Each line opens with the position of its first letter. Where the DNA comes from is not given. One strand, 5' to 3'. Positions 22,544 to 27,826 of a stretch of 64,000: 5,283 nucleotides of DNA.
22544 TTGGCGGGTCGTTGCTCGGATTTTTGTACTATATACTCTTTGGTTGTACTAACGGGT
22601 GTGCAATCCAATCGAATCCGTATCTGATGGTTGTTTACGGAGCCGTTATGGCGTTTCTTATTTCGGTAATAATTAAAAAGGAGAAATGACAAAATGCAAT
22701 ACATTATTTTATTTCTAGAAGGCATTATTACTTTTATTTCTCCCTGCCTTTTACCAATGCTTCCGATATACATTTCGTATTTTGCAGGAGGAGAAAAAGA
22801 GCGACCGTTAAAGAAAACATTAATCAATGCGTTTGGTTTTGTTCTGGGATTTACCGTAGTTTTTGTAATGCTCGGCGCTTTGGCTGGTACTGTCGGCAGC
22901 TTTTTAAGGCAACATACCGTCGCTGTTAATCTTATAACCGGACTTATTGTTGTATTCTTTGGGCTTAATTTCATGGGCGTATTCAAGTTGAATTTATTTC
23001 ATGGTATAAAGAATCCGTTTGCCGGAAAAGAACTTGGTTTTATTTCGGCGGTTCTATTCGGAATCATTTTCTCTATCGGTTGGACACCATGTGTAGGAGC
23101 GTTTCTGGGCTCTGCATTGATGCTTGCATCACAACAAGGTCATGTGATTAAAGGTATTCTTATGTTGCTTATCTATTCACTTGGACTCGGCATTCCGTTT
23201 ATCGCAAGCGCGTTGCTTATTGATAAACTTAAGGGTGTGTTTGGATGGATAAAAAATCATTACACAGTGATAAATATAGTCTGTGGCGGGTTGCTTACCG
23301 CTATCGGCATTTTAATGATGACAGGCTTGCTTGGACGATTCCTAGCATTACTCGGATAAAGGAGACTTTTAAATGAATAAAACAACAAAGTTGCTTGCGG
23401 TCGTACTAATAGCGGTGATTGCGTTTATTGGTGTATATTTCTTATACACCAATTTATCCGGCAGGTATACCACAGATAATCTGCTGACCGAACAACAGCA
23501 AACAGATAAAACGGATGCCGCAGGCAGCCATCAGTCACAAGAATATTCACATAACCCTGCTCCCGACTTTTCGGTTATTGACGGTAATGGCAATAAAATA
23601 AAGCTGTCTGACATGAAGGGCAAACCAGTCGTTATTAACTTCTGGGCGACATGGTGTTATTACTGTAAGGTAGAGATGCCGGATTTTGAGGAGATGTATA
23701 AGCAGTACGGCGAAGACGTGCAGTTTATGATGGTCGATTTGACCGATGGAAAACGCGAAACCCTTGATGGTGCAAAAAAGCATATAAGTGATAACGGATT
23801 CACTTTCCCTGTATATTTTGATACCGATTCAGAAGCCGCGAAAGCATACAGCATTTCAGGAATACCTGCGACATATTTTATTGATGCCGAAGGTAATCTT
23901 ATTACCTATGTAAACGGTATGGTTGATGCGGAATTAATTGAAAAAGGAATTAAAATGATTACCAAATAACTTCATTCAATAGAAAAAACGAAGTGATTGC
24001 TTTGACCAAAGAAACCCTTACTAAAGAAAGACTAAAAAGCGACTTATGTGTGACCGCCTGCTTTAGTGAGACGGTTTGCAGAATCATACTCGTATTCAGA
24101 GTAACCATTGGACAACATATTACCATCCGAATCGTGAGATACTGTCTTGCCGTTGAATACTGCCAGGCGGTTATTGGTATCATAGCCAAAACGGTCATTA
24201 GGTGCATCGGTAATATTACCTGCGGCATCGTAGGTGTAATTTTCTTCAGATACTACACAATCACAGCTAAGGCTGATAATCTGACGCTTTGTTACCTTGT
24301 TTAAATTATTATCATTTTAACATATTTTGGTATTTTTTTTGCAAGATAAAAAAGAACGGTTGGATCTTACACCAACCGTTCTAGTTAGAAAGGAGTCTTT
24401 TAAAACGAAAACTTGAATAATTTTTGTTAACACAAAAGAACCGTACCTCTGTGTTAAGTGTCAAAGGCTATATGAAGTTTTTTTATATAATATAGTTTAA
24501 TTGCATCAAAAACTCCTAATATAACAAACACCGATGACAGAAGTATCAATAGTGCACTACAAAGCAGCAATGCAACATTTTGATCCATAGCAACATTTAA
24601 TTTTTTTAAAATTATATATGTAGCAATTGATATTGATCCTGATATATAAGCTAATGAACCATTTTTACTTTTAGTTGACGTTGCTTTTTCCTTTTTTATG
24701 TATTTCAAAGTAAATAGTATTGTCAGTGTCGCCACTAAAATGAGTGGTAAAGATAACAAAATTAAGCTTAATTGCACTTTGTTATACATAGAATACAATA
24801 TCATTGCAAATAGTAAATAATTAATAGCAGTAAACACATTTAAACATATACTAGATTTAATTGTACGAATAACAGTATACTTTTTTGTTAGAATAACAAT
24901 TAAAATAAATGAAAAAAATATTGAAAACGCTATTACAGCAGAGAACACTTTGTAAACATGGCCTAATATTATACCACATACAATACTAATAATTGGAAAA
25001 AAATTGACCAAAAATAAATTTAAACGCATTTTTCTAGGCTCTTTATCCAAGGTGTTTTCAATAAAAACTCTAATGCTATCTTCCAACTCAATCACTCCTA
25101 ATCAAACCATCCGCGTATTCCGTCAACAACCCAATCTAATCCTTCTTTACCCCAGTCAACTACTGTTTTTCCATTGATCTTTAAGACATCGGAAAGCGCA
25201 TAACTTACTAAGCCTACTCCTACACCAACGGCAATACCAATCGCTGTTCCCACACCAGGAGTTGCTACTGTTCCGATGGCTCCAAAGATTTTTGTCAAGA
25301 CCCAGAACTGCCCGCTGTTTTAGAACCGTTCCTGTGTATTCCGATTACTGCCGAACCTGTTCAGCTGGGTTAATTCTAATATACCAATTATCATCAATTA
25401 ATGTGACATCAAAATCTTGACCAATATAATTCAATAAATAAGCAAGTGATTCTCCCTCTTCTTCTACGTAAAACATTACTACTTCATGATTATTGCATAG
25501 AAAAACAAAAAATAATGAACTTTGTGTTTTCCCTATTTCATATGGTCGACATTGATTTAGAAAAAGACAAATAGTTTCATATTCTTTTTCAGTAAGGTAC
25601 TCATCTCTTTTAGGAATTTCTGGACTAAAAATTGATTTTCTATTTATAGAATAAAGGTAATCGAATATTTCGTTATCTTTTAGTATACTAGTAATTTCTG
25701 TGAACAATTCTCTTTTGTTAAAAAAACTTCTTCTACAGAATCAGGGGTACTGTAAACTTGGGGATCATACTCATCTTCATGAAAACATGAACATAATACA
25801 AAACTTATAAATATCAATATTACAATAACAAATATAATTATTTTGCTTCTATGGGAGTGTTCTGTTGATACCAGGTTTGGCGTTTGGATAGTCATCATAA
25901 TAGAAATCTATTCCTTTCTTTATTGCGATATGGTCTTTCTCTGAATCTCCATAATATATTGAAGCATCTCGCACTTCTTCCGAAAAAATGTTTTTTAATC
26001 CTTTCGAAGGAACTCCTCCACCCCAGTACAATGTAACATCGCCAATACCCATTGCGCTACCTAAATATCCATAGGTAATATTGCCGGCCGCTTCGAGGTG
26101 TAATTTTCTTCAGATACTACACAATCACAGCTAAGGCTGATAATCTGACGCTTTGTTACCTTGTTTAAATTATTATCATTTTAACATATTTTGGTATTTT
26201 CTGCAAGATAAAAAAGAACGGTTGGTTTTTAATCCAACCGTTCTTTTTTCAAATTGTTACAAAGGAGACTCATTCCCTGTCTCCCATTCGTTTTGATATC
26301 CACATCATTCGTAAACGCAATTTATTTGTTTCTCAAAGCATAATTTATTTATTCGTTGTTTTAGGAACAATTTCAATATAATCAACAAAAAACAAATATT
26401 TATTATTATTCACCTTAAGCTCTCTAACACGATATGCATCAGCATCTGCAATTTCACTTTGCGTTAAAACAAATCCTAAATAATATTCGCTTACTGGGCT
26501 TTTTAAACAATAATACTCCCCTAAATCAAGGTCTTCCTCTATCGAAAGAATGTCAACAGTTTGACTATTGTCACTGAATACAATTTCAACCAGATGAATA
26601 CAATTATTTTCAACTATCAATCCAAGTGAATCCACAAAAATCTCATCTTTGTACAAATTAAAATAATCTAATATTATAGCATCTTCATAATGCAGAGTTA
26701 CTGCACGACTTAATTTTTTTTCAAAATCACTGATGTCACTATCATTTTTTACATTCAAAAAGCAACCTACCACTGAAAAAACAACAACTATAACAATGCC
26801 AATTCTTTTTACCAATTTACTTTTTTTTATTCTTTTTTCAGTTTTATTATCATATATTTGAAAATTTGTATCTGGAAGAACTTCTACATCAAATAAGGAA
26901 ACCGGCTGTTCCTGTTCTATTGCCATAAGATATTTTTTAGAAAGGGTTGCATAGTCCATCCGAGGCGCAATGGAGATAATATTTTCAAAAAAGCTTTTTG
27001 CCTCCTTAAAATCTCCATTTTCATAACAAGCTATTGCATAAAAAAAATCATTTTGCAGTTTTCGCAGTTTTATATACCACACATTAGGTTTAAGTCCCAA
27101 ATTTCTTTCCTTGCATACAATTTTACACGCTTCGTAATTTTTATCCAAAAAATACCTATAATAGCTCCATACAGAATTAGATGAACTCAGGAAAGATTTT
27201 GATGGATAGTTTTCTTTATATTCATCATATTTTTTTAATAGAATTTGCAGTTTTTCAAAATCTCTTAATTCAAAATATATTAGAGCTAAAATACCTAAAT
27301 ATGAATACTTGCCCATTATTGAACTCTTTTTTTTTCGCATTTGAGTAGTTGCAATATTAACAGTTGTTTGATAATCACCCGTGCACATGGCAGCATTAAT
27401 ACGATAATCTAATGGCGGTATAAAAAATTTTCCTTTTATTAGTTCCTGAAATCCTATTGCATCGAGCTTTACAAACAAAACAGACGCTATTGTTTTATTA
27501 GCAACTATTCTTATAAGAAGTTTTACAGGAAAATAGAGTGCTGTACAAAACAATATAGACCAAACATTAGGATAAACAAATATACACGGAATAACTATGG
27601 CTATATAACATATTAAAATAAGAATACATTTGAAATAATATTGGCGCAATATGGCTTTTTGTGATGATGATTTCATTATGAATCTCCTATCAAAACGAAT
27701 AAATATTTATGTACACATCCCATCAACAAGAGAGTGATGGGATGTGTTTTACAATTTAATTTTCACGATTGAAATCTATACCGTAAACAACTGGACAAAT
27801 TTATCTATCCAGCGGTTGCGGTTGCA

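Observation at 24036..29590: RHS/YD-repeat polymorphic-toxin island with one intact orphan toxin module and two degenerate cassettes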

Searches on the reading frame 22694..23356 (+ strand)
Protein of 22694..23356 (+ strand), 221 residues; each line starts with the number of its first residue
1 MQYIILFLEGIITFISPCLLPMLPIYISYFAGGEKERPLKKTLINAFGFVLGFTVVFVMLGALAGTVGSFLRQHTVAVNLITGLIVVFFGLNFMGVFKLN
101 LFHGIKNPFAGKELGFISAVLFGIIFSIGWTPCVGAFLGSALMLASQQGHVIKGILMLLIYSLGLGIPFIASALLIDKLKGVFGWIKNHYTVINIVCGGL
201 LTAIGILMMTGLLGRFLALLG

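Call 9: search_protein_families(library=pfam, max_evalue=0.01, proteins=[window:22694-23356:+])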
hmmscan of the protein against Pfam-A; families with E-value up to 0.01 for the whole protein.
window:22694-23356:+ (221 aa): 2 families
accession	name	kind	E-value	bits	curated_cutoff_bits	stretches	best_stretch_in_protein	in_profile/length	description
PF02683.22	DsbD_TM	-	3.3e-21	76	27.1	1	5-186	7-196/219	Cytochrome C biogenesis protein transmembrane domain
PF13386.12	DsbD_2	-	8.3e-09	36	24.9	1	6-206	2-198/199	Cytochrome C biogenesis protein transmembrane region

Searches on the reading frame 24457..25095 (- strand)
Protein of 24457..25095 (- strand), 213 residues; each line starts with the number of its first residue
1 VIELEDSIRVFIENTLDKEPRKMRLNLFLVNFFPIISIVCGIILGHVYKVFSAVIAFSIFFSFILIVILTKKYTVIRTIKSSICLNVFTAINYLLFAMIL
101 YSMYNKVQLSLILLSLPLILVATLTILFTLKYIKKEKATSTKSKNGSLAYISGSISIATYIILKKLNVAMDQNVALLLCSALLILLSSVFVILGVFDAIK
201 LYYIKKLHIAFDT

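Call 9: search_protein_families(library=pfam, max_evalue=0.01, proteins=[window:24457-25095:-])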
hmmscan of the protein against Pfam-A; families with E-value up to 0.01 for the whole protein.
window:24457-25095:- (213 aa): 0 families

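Call 35: search_protein_families(library=ncbifam, max_evalue=0.01, proteins=[window:24457-25095:-])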
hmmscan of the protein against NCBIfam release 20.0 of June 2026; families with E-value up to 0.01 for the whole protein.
window:24457-25095:- (213 aa): 0 families

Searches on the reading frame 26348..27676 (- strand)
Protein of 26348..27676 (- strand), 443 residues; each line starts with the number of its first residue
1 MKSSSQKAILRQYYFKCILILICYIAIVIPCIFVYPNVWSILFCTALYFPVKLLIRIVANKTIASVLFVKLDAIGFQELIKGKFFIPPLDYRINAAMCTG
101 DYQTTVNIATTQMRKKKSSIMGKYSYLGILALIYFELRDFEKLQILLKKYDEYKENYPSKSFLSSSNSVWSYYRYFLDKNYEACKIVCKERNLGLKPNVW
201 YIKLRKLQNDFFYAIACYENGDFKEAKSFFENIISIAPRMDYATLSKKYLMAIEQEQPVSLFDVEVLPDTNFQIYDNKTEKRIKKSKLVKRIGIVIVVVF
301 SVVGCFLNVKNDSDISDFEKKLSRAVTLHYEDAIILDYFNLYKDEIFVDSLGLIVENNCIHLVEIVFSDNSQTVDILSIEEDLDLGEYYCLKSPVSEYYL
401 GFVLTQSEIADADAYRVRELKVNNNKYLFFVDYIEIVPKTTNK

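Call 9: search_protein_families(library=pfam, max_evalue=0.01, proteins=[window:26348-27676:-])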
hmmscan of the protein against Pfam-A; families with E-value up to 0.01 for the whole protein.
window:26348-27676:- (443 aa): 3 families
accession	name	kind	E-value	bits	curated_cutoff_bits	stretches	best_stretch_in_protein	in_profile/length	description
PF07719.23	TPR_2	-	0.00018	21.8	27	0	213-239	7-33/34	Tetratricopeptide repeat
PF00515.34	TPR_1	-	0.0022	18.1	27.8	0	214-239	8-33/34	Tetratricopeptide repeat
PF13181.12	TPR_8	-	0.0039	17.7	25.7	0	216-238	10-32/34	Tetratricopeptide repeat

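Call 31: find_homologous_proteins(query=window:26348-27676:-)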
Query window:26348-27676:- (443 aa): 49 proteins with E <= 0.001 among 7054 candidates.
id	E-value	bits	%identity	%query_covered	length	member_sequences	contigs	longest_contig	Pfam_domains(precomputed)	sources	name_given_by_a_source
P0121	1.8e-289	978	100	100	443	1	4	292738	-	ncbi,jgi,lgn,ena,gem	-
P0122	9.7e-158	544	57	99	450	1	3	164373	-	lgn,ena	-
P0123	8.6e-140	485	53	98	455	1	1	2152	-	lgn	-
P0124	3.0e-137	477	57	91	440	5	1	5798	-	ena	-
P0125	8.1e-124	432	52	91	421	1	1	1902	-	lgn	-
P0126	1.8e-123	431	47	99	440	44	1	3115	-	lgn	-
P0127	2.7e-123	431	51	90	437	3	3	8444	-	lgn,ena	-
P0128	3.6e-120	420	48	98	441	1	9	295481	-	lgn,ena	-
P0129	3.6e-118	414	50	96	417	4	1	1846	-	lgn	-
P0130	1.1e-115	406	44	99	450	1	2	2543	-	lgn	-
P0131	1.8e-114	402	44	99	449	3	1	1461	-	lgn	-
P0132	6.6e-114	400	44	96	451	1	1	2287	-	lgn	-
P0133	1.6e-113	399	47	93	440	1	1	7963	-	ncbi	-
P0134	6.0e-113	397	45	99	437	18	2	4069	-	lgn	-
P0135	7.0e-111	390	45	99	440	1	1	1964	-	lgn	-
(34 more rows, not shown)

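Call 35: search_protein_families(library=ncbifam, max_evalue=0.01, proteins=[window:26348-27676:-])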
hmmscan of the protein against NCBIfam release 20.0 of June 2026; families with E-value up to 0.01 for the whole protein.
window:26348-27676:- (443 aa): 0 families

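Call 71: list_cluster_members(proteins=[P0051, P0121])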
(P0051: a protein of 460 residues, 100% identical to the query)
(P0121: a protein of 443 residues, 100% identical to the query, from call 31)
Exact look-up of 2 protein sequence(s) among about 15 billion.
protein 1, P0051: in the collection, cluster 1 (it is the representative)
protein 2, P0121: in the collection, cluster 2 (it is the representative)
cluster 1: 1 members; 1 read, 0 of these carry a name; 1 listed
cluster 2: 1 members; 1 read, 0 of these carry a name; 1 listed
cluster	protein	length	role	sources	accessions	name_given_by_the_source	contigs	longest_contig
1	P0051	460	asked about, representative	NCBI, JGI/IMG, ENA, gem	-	-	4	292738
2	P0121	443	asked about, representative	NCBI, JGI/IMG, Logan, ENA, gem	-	-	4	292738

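Call 79: find_encoding_contigs(protein=P0128, flank=8000, max_places=4)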
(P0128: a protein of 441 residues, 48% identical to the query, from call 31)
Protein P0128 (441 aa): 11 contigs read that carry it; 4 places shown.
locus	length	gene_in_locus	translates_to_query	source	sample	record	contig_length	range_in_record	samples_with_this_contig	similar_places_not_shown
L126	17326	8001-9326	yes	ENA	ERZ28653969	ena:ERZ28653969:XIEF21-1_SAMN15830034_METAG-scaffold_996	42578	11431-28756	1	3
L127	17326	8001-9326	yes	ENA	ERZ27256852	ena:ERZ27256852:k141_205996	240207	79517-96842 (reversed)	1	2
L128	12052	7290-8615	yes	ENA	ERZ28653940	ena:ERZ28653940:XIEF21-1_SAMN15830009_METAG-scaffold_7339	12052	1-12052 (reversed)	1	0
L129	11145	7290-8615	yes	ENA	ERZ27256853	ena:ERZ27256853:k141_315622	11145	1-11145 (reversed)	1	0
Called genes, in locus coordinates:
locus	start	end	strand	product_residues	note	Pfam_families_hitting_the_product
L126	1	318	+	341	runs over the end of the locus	PF00291:PALP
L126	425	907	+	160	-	PF03073:TspO_MBR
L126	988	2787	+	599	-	-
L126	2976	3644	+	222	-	-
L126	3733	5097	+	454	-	-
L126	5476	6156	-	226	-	PF13306:LRR_5, PF13855:LRR_8 (faint)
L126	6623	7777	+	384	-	-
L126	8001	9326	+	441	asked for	-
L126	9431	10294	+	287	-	-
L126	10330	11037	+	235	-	-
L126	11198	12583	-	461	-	PF03009:GDPD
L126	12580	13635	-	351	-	PF24316:Tli3 (faint), PF13859:BNR_3, PF02012:BNR (faint), PF13088:BNR_2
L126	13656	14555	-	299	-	PF12833:HTH_18, PF00165:HTH_AraC (weak)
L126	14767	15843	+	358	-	PF01979:Amidohydro_1, PF07969:Amidohydro_3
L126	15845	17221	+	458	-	-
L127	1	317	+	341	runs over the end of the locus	PF00291:PALP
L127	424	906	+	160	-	PF03073:TspO_MBR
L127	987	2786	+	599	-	-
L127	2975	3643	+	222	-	-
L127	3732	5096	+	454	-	-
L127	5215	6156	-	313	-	PF13306:LRR_5, PF13855:LRR_8 (faint), PF13306:LRR_5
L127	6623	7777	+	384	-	-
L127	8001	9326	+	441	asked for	-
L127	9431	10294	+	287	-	-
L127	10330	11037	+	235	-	-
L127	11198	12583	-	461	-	PF03009:GDPD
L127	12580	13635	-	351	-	PF24316:Tli3 (faint), PF13859:BNR_3, PF02012:BNR (faint), PF13088:BNR_2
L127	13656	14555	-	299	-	PF12833:HTH_18, PF00165:HTH_AraC (weak)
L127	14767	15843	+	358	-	PF01979:Amidohydro_1, PF07969:Amidohydro_3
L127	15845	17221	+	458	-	-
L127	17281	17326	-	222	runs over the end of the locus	PF03006:HlyIII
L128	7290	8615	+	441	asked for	-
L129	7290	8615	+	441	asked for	-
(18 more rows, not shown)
